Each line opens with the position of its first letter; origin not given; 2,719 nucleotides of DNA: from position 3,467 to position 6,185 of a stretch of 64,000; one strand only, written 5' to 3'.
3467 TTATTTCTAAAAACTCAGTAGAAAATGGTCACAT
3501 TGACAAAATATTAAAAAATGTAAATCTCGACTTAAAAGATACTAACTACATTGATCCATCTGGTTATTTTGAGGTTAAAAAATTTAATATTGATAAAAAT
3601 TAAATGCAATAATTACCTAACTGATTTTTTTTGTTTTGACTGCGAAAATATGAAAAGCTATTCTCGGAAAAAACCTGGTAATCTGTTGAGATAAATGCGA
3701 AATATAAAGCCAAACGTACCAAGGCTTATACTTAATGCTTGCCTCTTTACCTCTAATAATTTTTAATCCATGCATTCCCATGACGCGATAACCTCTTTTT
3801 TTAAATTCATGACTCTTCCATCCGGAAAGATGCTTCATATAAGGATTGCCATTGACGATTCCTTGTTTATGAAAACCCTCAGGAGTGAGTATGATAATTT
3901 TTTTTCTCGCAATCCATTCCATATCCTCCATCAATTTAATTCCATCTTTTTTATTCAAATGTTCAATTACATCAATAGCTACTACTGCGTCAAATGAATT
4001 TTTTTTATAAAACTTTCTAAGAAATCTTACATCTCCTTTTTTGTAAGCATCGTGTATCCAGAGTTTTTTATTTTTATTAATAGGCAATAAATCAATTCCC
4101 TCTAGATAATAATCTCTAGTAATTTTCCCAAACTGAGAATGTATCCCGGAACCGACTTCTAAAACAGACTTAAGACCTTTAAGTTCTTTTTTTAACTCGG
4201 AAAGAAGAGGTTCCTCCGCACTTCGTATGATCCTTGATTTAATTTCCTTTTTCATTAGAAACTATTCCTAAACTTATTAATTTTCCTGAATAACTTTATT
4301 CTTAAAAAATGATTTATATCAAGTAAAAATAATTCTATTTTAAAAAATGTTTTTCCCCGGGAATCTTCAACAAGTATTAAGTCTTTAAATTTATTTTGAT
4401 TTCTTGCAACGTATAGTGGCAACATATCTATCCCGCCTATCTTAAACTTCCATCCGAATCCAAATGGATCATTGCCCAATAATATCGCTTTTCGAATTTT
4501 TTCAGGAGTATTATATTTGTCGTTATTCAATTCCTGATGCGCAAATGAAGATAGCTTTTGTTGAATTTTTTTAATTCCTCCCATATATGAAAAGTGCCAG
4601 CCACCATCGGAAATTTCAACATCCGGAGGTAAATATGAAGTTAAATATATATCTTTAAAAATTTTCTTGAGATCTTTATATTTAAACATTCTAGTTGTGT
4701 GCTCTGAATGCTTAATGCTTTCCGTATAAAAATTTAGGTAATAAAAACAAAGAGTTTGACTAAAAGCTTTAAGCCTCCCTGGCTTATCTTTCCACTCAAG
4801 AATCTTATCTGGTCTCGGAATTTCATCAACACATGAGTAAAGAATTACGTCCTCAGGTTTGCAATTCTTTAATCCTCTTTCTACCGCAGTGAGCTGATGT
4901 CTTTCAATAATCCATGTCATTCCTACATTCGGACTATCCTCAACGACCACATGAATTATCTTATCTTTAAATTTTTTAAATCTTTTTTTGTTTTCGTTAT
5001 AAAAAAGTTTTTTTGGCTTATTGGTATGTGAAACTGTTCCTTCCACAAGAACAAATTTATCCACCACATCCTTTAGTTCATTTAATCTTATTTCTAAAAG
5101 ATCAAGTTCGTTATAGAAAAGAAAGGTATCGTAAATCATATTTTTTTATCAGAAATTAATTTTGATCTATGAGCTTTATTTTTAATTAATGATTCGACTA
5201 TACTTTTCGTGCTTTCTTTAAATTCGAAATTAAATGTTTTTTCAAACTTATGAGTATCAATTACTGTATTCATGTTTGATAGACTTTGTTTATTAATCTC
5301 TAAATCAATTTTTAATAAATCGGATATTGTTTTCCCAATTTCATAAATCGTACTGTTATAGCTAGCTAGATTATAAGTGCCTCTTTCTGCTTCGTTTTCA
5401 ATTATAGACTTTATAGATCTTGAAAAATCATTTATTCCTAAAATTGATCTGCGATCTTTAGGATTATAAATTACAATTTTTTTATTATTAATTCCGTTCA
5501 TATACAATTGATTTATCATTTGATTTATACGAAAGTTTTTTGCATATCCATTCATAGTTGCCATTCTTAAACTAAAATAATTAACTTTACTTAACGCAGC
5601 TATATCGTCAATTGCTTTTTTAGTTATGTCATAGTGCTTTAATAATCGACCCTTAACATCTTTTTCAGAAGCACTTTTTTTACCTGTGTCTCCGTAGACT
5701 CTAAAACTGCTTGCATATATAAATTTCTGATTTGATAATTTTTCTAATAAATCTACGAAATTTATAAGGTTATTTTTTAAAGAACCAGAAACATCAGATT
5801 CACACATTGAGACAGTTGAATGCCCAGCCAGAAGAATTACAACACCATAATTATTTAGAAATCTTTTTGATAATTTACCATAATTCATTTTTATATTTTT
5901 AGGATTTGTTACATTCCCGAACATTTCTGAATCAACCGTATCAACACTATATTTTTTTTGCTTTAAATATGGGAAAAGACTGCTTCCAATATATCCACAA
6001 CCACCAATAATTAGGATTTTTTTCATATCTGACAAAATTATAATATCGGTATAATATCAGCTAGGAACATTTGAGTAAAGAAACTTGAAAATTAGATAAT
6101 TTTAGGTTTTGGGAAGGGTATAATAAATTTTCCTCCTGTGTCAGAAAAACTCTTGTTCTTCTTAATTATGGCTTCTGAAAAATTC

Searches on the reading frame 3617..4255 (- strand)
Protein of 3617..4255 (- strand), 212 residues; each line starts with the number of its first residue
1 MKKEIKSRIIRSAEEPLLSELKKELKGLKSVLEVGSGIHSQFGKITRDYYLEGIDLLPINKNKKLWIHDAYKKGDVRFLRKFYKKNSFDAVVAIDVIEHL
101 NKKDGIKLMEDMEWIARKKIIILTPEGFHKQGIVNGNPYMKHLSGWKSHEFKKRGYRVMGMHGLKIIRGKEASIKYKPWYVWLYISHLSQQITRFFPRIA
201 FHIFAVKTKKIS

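Call 4: search_protein_families(library=pfam, proteins=[window:3617-4255:-])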
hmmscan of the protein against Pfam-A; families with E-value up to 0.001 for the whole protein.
window:3617-4255:- (212 aa): 1 family
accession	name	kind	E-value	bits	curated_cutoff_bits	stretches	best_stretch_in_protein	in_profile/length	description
PF13489.12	Methyltransf_23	-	0.00027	21.2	27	1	17-108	12-100/164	Methyltransferase domain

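Call 8: search_protein_families(library=ncbifam, proteins=[window:3617-4255:-])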
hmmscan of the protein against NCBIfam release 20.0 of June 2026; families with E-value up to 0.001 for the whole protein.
window:3617-4255:- (212 aa): 2 families
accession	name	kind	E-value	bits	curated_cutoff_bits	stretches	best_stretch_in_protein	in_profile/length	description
NF041255.1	mycofact_MftM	equivalog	0.00046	19.6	200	1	83-125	200-242/289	mycofactocin oligosaccharide methyltransferase MftM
TIGR02021.1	BchM-ChlM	equivalog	0.00063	19.2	158.9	0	84-122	115-153/218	magnesium protoporphyrin IX methyltransferase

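Call 67: find_encoding_contigs(protein=window:3617-4255:-, flank=10000, max_places=2)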
Protein window:3617-4255:- (212 aa): 3 contigs read that carry it; 1 place shown.
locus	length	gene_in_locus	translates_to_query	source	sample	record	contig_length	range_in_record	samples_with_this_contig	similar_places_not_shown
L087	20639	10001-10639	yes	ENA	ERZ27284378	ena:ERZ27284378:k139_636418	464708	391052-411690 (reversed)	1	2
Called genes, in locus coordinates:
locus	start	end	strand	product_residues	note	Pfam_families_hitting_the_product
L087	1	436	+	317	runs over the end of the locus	PF00106:adh_short (weak), PF01073:3Beta_HSD, PF01370:Epimerase, PF02719:Polysacc_synt_2 (weak), PF05368:NmrA (weak), PF07993:NAD_binding_4 (weak), PF13460:NAD_binding_10, PF16363:GDP_Man_Dehyd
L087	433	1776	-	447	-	PF03446:NAD_binding_2, PF03721:UDPG_MGDP_dh_N, PF03807:F420_oxidored (faint), PF00984:UDPG_MGDP_dh, PF03720:UDPG_MGDP_dh_C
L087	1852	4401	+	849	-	PF00535:Glycos_transf_2, PF02366:PMT (weak), PF13231:PMT_2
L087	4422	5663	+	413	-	PF01943:Polysacc_synt, PF13440:Polysacc_synt_3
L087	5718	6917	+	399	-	PF01041:DegT_DnrJ_EryC1, PF00155:Aminotran_1_2, PF01053:Cys_Met_Meta_PP (weak)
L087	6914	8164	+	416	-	PF08421:Methyltransf_13, PF08242:Methyltransf_12 (faint), PF13489:Methyltransf_23, PF08241:Methyltransf_11 (faint), PF08484:Methyltransf_14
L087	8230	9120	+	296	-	PF01370:Epimerase, PF04321:RmlD_sub_bind (weak), PF16363:GDP_Man_Dehyd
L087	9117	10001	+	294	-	PF04724:Glyco_transf_17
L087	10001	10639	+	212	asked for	-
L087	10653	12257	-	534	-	-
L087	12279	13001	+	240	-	-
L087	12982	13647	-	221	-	-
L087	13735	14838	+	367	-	PF13439:Glyco_transf_4, PF00534:Glycos_transf_1, PF13524:Glyco_trans_1_2, PF13692:Glyco_trans_1_4, PF20706:GT4-conflict (weak)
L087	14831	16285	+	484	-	PF13231:PMT_2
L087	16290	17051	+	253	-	PF00535:Glycos_transf_2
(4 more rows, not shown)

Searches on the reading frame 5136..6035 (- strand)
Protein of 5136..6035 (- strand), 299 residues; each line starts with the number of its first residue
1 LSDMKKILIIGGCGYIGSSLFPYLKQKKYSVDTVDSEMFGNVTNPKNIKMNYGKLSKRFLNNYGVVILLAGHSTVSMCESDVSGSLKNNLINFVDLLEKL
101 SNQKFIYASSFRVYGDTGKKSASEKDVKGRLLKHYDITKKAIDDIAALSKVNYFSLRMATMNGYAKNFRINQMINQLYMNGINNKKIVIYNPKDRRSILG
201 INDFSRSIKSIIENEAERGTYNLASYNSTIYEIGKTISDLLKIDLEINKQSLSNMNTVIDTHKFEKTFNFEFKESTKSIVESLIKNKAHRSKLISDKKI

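Call 4: search_protein_families(library=pfam, proteins=[window:5136-6035:-])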
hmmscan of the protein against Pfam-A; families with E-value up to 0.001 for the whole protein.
window:5136-6035:- (299 aa): 4 families
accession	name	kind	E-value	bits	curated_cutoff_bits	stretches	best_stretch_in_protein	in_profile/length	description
PF01370.27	Epimerase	-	4.4e-19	69.3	20.9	1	7-224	1-240/240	NAD dependent epimerase/dehydratase family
PF16363.11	GDP_Man_Dehyd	-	7.5e-09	35.9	27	1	8-266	1-291/332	GDP-mannose 4,6 dehydratase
PF04321.23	RmlD_sub_bind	-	9.6e-06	25.3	27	1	6-245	2-235/287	RmlD substrate binding domain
PF13460.12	NAD_binding_10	-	0.00011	22.6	27.2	1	11-161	1-146/184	NAD(P)H-binding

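Call 8: search_protein_families(library=ncbifam, proteins=[window:5136-6035:-])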
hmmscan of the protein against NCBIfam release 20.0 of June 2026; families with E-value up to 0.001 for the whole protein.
window:5136-6035:- (299 aa): 6 families
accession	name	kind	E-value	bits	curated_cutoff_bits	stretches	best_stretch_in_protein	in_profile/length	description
TIGR01179.1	galE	equivalog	6.7e-10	38.3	262.3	1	6-176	1-191/332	UDP-glucose 4-epimerase GalE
TIGR02197.1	heptose_epim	equivalog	9.7e-10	38.1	274.6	1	7-233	1-252/316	ADP-glyceromanno-heptose 6-epimerase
TIGR01181.1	dTDP_gluc_dehyt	equivalog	1.5e-09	37.4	365.1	1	6-243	1-263/321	dTDP-glucose 4,6-dehydratase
TIGR01777.1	yfcH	hypoth_equivalog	1.7e-06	27.8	207.35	1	7-126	1-128/292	TIGR01777 family oxidoreductase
NF007582.0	PRK10217.1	equivalog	1.8e-06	27.3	698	0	154-251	181-280/355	dTDP-glucose 4,6-dehydratase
NF007490.0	PRK10084.1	subfamily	1.2e-05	24.5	649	0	161-260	195-296/361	dTDP-glucose 4,6-dehydratase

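Call 48: search_solved_structures(query=window:5136-6035:-, max_evalue=0.001)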
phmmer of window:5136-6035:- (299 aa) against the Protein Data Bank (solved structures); distinct sequences matched with E-value up to 0.001: 15.
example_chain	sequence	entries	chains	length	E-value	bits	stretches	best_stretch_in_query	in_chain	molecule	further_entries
6vo6_A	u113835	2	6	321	7.2e-14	55.4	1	5-239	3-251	Putative sugar-nucleotide epimerase/dehydratease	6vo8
2hun_A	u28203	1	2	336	1.1e-10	44.9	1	5-241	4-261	336aa long hypothetical dTDP-glucose 4,6-dehydratase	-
6bi4_A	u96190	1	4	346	7.2e-08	35.7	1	3-275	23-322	dTDP-glucose 4,6-dehydratase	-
6vlo_A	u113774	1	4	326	8.5e-06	28.9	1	4-248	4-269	Putative dTDP-D-glucose 4,6-dehydratase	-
8du1_A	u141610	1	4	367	1.6e-05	28.1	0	105-229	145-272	dTDP-glucose 4,6-dehydratase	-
9gpi_D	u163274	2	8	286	1.7e-05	27.9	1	4-244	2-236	dTDP-4-dehydrorhamnose reductase, putative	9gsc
8wxk_A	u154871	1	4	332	8.7e-05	25.6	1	6-153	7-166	UDP-glucose 4-epimerase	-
5u9c_A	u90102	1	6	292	0.0003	23.9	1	5-165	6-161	dTDP-4-dehydrorhamnose Reductase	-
6wjb_A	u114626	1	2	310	0.00038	23.5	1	5-136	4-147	NAD-dependent epimerase/dehydratase family protein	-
4zrm_A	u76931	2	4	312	0.00046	23.2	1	6-139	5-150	UDP-glucose 4-epimerase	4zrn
7ol1_A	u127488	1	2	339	0.0005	23.1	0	4-285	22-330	L-threonine 3-dehydrogenase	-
1bxk_A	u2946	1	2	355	0.00051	23.1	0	4-36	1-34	PROTEIN (DTDP-GLUCOSE 4,6-DEHYDRATASE)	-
8rdg_A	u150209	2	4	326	0.00057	22.9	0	6-242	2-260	SDR family NAD(P)-dependent oxidoreductase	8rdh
8w3u_A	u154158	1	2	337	0.00084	22.4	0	4-241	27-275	dTDP-glucose 4,6-dehydratase related protein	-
9ar1_A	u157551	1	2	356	0.00092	22.3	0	4-241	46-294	dTDP-glucose 4,6-dehydratase related protein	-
